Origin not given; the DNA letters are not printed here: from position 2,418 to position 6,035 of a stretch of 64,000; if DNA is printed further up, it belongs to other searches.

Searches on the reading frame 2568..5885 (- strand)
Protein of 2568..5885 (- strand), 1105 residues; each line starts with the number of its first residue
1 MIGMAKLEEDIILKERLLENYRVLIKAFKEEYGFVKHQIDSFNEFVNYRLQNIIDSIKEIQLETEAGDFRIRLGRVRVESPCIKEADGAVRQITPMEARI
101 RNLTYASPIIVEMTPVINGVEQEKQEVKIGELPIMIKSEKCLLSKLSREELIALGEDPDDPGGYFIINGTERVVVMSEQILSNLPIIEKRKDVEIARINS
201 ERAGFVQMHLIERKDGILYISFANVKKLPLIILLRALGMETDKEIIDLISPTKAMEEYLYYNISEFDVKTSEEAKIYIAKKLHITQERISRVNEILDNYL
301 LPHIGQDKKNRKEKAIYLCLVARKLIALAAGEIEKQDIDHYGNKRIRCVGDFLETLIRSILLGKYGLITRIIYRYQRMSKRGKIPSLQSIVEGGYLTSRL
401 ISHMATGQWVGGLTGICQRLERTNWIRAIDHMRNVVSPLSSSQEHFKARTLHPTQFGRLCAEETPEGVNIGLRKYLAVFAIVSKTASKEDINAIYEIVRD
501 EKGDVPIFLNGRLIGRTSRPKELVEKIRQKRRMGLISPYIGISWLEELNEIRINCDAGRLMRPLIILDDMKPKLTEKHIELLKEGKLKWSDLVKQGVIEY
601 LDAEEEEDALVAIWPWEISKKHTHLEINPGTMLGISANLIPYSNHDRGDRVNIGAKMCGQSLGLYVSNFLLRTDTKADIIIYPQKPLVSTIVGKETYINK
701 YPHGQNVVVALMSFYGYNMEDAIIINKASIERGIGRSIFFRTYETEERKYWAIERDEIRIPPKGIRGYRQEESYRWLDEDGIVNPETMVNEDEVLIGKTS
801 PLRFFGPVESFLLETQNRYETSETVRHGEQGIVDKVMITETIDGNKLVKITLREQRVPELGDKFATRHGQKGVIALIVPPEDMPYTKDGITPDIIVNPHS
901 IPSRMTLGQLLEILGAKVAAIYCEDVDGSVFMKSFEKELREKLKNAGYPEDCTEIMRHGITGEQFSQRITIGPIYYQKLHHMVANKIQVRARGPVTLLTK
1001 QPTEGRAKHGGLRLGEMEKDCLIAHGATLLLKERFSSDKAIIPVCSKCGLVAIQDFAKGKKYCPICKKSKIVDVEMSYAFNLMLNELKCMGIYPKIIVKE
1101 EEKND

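Call 108: search_protein_families(library=pfam, proteins=[window:2568-5885:-], max_evalue=0.0001)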
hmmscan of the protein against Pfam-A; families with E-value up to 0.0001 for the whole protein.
window:2568-5885:- (1105 aa): 7 families
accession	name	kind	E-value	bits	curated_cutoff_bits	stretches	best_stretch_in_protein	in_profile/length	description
PF00562.33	RNA_pol_Rpb2_6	-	4e-125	418.3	23.4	1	637-1008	2-373/373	RNA polymerase Rpb2, domain 6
PF04563.20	RNA_pol_Rpb2_1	-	7.4e-50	169.8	28.2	1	34-359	2-167/203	RNA polymerase beta subunit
PF04560.25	RNA_pol_Rpb2_7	-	1.2e-23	83.8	32.1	1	1010-1098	1-86/87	RNA polymerase Rpb2, domain 7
PF04561.19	RNA_pol_Rpb2_2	-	1.7e-22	80.4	21.7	1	197-347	20-190/190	RNA polymerase Rpb2, domain 2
PF04566.18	RNA_pol_Rpb2_4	-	1.2e-21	77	28.7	1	507-567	1-61/62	RNA polymerase Rpb2, domain 4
PF04565.21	RNA_pol_Rpb2_3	-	1.5e-19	70.3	21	1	418-481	1-67/68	RNA polymerase Rpb2, domain 3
PF04567.22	RNA_pol_Rpb2_5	-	4.6e-09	37.4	21.1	1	589-621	1-33/66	RNA polymerase Rpb2, domain 5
